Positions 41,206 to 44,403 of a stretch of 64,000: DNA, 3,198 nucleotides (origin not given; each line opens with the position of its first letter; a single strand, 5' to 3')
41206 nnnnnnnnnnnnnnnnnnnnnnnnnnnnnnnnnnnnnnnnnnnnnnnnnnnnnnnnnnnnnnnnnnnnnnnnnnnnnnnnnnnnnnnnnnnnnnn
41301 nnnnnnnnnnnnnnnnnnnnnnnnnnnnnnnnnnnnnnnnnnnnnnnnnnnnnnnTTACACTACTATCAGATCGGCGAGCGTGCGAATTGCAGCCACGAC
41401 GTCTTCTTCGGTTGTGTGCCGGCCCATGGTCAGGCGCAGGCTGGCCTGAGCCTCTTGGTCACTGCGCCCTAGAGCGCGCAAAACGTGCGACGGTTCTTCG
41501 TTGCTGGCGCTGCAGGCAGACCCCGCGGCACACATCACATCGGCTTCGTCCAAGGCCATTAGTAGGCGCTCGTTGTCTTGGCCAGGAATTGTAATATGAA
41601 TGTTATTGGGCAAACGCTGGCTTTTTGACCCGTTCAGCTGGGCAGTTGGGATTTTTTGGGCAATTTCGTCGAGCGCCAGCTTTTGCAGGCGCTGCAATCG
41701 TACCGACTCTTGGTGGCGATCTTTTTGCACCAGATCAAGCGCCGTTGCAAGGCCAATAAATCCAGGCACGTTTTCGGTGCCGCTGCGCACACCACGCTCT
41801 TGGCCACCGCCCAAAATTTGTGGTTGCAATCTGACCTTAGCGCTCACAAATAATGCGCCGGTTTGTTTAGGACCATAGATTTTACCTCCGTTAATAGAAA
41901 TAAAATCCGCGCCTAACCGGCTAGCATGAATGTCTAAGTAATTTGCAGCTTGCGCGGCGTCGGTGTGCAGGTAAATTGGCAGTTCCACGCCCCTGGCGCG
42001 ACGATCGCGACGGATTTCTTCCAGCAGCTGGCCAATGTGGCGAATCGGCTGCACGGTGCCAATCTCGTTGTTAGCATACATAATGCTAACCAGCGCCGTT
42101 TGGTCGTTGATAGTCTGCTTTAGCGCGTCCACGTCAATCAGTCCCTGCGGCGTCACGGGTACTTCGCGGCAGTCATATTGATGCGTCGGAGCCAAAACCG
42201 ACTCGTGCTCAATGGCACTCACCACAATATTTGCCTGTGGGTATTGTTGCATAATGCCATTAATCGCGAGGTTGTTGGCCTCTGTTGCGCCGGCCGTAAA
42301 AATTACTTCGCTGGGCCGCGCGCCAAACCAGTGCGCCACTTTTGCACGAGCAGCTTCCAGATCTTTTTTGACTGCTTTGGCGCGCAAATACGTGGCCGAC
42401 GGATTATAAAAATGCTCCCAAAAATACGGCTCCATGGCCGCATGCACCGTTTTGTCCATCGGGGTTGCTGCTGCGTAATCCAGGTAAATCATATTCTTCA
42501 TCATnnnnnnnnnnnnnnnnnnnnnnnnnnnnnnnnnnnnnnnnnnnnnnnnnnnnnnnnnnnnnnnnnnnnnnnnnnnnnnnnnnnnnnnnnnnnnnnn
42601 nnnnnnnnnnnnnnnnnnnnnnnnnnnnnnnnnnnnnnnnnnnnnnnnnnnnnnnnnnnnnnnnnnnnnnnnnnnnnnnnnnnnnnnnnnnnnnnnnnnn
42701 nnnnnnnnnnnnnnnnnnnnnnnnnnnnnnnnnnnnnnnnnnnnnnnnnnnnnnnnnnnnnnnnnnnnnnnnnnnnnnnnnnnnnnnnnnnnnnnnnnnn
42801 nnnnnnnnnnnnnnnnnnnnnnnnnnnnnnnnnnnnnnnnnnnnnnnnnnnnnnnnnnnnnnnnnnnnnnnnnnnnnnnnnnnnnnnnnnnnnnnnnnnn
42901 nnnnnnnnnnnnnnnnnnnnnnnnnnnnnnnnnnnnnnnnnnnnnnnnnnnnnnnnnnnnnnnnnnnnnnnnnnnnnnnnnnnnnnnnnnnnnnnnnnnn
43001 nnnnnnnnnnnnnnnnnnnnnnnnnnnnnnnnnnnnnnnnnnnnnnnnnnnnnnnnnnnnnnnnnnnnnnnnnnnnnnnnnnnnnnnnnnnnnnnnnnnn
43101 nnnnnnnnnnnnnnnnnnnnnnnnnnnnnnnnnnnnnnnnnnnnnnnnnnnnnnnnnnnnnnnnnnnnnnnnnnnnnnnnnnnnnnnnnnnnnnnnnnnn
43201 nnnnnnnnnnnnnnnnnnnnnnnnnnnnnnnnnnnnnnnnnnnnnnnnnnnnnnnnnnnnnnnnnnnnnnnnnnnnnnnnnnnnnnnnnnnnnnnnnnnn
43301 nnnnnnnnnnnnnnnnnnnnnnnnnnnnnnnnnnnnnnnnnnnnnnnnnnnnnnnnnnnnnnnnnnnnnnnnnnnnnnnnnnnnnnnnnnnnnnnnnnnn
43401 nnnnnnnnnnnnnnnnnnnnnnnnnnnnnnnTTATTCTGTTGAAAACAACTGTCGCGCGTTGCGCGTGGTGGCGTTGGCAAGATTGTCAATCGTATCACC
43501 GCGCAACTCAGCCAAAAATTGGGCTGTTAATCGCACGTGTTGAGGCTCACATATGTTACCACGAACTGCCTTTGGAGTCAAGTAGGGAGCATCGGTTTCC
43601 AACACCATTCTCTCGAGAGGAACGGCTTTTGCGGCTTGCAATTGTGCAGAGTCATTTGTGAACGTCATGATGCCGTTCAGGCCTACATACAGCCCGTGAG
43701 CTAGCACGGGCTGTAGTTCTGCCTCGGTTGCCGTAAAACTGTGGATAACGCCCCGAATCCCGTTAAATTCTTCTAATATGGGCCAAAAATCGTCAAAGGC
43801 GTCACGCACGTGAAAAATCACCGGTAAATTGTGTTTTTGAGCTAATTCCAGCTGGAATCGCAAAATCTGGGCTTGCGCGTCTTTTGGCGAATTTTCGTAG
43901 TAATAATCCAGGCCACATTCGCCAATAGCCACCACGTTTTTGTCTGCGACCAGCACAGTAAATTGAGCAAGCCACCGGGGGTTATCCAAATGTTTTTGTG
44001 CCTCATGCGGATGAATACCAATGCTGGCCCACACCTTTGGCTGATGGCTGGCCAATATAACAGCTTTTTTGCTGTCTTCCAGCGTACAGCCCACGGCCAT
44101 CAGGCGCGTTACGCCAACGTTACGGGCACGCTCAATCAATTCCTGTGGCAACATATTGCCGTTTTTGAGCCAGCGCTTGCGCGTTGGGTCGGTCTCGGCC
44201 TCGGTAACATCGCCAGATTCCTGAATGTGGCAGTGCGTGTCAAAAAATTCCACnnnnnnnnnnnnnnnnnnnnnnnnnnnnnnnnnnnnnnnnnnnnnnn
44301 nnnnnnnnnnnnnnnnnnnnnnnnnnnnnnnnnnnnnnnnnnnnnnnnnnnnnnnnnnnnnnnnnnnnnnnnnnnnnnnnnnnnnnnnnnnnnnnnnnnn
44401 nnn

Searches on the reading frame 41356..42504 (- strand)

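Call 113: search_protein_families(library=pfam, max_evalue=0.0001, proteins=[window:41356-42504:-])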
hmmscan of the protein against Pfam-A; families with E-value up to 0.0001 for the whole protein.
window:41356-42504:- (382 aa): 2 families
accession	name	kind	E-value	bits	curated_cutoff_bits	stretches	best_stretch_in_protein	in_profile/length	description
PF00266.25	Aminotran_5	-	7e-65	219.8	21.5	1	6-369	1-368/371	Aminotransferase class-V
PF00155.27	Aminotran_1_2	-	3.4e-07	30.2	19.7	1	49-165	44-176/361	Aminotransferase class I and II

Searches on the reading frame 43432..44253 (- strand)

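Call 113: search_protein_families(library=pfam, max_evalue=0.0001, proteins=[window:43432-44253:-])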
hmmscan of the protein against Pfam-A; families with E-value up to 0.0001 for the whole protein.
window:43432-44253:- (273 aa): 1 family
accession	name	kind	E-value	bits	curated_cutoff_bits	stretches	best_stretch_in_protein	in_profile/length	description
PF01026.27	TatD_DNase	-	3.6e-72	243.2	27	1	4-271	1-253/253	TatD related DNase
